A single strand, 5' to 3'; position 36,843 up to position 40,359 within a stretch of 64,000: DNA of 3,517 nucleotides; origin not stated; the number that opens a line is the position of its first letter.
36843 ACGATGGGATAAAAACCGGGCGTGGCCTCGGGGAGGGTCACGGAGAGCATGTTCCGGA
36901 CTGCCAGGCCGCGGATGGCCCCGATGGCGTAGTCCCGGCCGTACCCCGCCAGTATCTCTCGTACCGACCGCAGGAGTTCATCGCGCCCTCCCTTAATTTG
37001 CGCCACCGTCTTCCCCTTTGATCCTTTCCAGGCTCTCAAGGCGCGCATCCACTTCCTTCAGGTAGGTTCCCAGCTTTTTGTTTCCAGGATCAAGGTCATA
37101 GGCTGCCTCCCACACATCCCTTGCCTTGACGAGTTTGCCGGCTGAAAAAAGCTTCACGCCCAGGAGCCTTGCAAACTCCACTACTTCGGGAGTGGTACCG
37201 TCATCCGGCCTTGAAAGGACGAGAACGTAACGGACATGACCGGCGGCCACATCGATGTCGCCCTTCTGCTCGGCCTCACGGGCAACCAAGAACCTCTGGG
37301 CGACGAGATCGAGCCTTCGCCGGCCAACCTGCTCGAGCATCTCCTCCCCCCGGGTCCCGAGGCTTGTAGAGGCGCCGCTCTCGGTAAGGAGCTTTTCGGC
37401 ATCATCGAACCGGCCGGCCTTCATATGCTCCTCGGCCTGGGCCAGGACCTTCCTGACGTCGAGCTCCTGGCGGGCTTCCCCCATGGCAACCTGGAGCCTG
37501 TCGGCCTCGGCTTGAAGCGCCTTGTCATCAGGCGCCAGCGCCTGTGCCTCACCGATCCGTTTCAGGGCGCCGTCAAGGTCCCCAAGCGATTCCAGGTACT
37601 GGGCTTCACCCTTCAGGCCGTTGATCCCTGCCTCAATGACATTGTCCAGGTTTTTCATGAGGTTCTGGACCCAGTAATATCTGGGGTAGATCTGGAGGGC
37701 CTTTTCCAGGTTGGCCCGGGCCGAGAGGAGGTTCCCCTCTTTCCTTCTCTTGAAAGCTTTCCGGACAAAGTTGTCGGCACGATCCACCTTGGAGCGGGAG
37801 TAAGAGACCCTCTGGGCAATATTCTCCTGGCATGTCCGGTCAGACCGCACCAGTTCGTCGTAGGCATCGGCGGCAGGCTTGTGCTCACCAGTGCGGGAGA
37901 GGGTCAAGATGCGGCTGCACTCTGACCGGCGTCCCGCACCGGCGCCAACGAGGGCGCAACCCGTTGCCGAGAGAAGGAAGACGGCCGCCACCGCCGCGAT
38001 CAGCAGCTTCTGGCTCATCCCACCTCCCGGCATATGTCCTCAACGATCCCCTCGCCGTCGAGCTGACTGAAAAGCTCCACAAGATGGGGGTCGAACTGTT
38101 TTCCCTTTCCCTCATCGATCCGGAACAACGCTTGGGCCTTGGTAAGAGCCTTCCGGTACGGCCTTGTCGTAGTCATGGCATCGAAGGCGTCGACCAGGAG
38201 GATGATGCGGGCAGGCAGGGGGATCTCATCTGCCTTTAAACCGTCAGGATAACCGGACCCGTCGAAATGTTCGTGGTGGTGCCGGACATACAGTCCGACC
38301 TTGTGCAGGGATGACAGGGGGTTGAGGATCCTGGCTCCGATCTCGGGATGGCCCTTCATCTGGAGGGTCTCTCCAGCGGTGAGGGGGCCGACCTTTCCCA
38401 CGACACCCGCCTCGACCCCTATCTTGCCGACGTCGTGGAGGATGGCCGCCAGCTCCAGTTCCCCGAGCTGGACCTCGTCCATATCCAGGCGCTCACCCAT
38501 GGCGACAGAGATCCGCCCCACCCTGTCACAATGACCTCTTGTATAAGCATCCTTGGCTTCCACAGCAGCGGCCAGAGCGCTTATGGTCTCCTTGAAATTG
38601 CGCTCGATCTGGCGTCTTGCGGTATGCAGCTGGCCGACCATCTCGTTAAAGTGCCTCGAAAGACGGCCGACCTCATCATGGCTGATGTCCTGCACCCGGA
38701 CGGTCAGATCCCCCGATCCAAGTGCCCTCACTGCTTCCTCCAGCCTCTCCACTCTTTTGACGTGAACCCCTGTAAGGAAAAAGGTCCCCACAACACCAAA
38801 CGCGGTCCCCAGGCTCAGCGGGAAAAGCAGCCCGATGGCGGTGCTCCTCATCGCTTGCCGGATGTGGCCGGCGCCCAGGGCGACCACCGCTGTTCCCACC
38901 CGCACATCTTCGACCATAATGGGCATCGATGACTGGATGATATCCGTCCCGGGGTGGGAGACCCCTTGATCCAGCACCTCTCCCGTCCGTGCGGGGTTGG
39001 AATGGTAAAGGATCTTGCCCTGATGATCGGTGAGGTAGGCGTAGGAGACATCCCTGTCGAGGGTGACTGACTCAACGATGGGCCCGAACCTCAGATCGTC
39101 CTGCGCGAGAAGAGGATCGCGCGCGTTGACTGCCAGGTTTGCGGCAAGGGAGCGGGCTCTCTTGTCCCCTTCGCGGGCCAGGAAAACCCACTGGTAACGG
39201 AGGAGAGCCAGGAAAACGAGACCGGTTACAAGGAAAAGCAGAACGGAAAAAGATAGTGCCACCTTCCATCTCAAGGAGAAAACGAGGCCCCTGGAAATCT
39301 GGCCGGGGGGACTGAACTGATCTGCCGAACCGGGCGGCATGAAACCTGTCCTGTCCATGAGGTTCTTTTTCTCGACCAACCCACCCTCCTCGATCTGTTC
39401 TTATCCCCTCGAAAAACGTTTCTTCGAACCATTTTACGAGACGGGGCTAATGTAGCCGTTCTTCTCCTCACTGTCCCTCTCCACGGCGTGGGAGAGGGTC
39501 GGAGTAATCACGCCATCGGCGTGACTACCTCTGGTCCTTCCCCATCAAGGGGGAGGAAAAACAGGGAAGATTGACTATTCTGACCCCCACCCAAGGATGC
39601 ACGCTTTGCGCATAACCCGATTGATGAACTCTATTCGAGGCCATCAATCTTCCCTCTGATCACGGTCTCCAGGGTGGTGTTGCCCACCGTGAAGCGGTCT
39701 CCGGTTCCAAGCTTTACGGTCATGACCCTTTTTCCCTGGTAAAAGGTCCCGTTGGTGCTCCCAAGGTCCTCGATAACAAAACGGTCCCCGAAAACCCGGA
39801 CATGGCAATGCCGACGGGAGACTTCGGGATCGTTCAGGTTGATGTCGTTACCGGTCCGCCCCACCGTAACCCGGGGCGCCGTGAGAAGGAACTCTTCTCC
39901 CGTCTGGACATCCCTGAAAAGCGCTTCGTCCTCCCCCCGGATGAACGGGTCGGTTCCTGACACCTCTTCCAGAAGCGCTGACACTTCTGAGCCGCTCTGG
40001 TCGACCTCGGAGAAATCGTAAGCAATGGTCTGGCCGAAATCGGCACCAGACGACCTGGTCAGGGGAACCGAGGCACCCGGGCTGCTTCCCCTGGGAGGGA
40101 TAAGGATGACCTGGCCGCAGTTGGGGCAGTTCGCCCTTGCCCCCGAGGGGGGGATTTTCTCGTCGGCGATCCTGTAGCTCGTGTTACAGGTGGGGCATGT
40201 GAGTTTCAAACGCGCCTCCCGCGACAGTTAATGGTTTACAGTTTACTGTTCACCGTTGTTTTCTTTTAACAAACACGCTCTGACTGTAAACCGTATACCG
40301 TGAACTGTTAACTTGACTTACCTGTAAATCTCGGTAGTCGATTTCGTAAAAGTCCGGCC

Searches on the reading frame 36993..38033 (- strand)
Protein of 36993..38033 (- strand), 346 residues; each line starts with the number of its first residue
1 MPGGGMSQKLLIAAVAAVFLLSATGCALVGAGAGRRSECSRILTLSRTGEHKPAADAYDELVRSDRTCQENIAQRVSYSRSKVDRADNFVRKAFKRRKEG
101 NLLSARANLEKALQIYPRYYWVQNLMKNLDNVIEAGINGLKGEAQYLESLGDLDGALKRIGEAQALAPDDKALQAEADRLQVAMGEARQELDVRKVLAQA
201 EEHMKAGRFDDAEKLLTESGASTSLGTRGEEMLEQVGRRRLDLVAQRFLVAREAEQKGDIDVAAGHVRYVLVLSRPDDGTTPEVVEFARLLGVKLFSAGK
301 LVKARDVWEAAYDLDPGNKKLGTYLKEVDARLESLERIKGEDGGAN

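Call 38: search_protein_families(library=pfam, proteins=[window:36993-38033:-], max_evalue=0.001)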
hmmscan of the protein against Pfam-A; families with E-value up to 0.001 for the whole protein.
window:36993-38033:- (346 aa): 5 families
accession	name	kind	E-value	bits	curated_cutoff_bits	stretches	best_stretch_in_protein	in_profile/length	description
PF07719.23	TPR_2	-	2.3e-12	46.5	27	0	288-318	4-34/34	Tetratricopeptide repeat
PF13428.12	TPR_14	-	1.4e-08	35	23.5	0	144-174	8-38/44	Tetratricopeptide repeat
PF13432.12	TPR_16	-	8.6e-08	32.9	32.7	1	251-318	4-64/65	Tetratricopeptide repeat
PF14559.12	TPR_19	-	1.8e-07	31.8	25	0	98-125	3-30/68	Tetratricopeptide repeat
PF00515.34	TPR_1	-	9.7e-06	25.6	27.8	0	97-119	12-34/34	Tetratricopeptide repeat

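Call 97: search_protein_families(library=ncbifam, proteins=[window:36993-38033:-], max_evalue=0.00001)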
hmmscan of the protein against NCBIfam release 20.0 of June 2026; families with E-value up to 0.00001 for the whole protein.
window:36993-38033:- (346 aa): 0 families

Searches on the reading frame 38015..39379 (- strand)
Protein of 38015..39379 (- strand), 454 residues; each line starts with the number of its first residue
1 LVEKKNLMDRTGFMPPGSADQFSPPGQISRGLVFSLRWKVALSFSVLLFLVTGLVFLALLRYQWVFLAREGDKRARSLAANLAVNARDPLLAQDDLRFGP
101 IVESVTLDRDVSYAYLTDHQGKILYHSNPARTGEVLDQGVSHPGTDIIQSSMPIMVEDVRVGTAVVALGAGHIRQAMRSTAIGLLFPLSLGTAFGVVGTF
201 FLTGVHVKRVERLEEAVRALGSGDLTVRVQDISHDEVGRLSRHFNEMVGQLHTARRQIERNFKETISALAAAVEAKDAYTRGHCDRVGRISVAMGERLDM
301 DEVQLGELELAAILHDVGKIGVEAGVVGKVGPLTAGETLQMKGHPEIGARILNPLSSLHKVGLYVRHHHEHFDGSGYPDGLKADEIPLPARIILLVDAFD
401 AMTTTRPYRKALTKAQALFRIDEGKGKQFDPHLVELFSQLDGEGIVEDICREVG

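Call 38: search_protein_families(library=pfam, proteins=[window:38015-39379:-], max_evalue=0.001)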
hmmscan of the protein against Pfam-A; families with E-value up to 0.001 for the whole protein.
window:38015-39379:- (454 aa): 4 families
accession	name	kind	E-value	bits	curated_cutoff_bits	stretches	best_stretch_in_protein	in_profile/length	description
PF13487.12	HD_5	-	5.2e-35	121.1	27.2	1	270-433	4-170/170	HD domain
PF01966.28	HD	-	3.2e-16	60.1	22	1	282-402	3-116/116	HD domain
PF00672.30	HAMP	-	4.6e-13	49.7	25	1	201-252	1-52/53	HAMP domain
PF17203.10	sCache_3_2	-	8.7e-07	29.5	28.4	1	72-139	11-80/140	Single cache domain 3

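Call 97: search_protein_families(library=ncbifam, proteins=[window:38015-39379:-], max_evalue=0.00001)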
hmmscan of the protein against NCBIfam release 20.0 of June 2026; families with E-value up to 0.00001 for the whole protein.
window:38015-39379:- (454 aa): 10 families
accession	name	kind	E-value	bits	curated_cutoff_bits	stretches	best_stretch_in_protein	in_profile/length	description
NF053512.1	nitric_RR_NosR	exception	1.3e-40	139.7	400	1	242-440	154-353/422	response regulator c-di-GMP phosphodiesterase, NosR family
NF041210.1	his_kin_PieS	equivalog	3.3e-10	39.5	850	1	151-263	136-248/474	two component system sensor histidine kinase PieS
NF007837.0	PRK10549.1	equivalog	1.7e-09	36.9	603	1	189-267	171-248/466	envelope stress sensor histidine kinase BaeS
NF012163.2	BaeS_SmeS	equivalog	1.9e-09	37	500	1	63-265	64-246/457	sensor histidine kinase efflux regulator BaeS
NF038263.1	prot_phos_SiaA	equivalog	3.1e-07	29.3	700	1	202-274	330-402/658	biofilm regulation protein phosphatase SiaA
NF047794.1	HisKinPtgB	equivalog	1e-06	27.4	1000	1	197-265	351-419/656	two-component system sensor histidine kinase PgtB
NF007423.1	PRK09966.1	equivalog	1.5e-06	27.3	325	1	48-261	16-231/390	diguanylate cyclase DgcN/YfiN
NF008468.0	PRK11360.1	equivalog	1.6e-06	26.8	646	1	131-257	145-269/616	two-component system sensor histidine kinase AtoS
NF058645.1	MCPCtpMPsAe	equivalog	2.8e-06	26.4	900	1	196-274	220-298/558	methyl-accepting chemotaxis protein CtpM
NF033092.0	HK_WalK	equivalog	5.1e-06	25.4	725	1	148-263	142-258/594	cell wall metabolism sensor histidine kinase WalK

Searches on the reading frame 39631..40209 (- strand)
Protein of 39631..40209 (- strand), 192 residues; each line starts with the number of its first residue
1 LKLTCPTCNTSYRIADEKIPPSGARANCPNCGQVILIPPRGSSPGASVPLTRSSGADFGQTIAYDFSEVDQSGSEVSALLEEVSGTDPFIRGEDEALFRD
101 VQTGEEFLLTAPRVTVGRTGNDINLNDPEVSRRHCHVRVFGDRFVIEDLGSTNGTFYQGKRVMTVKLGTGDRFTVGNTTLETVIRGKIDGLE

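Call 4: search_protein_families(library=pfam, proteins=[window:39631-40209:-], max_evalue=0.1)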
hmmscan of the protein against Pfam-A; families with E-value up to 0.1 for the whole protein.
window:39631-40209:- (192 aa): 8 families
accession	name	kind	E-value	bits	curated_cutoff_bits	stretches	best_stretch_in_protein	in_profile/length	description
PF00498.31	FHA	-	2.3e-18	66.8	20.7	1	114-176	1-67/67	FHA domain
PF13717.11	Zn_ribbon_4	-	1.2e-14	54.3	30.3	1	1-35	1-35/36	zinc-ribbon domain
PF16697.10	Yop-YscD_cpl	-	2.6e-14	53.7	33.2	1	102-180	7-88/94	Inner membrane component of T3SS, cytoplasmic domain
PF13719.11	Zn_ribbon_5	-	1.2e-05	25.4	29.3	1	1-34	1-34/37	zinc-ribbon domain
PF25206.1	DUF7836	-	0.00049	20.3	26.7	1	2-33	7-38/59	Domain of unknown function (DUF7836)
PF15777.11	Anti-TRAP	-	0.0061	17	32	1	4-38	12-43/59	Tryptophan RNA-binding attenuator protein inhibitory protein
PF12773.13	DZR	-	0.069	13.8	27.3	0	4-34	14-33/45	Double zinc ribbon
PF08271.17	Zn_Ribbon_TF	-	0.088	12.8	29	0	4-35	2-29/43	TFIIB zinc-binding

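Call 5: search_protein_families(library=ncbifam, proteins=[window:39631-40209:-], max_evalue=0.1)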
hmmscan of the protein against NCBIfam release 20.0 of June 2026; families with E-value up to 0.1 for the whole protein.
window:39631-40209:- (192 aa): 8 families
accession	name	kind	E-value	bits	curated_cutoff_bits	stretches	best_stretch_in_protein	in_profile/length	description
NF049868.1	FhaB_Rv0019c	equivalog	8.2e-15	55.2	125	1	101-181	75-157/158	FHA domain-containing protein FhaB/FipA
NF041660.2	oxygluDhInhib_OdhI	equivalog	6.7e-13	48.6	200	1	100-178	44-123/130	oxoglutarate dehydrogenase inhibitor Odhl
NF033760.1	gliding_GltG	equivalog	8.9e-12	44.3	650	1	122-181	35-95/650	adventurous gliding motility protein GltG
TIGR02098.1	MJ0042_CXXC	domain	5.3e-11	42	20.9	1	1-35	1-35/38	MJ0042-type zinc finger domain-containing protein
NF052573.1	HisKinEspAMyxo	equivalog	5.1e-10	38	1400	1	104-180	38-116/755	serine histidine kinase EspA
TIGR03354.1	VI_FHA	hypoth_equivalog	5.4e-10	39.6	120.25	1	107-184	19-103/420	type VI secretion system-associated FHA domain protein TagH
NF033761.1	gliding_GltJ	equivalog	2.7e-08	33.4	450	1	1-47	1-47/671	adventurous gliding motility protein GltJ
NF047912.1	ECs_2282_CxxC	subfamily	0.0036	17.2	37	1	1-35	1-37/60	ECs_2282 family putative zinc-binding protein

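Call 61: search_protein_families(library=padloc, proteins=[window:39631-40209:-], max_evalue=0.01)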
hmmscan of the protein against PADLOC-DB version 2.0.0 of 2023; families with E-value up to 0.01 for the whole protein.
window:39631-40209:- (192 aa): 0 families
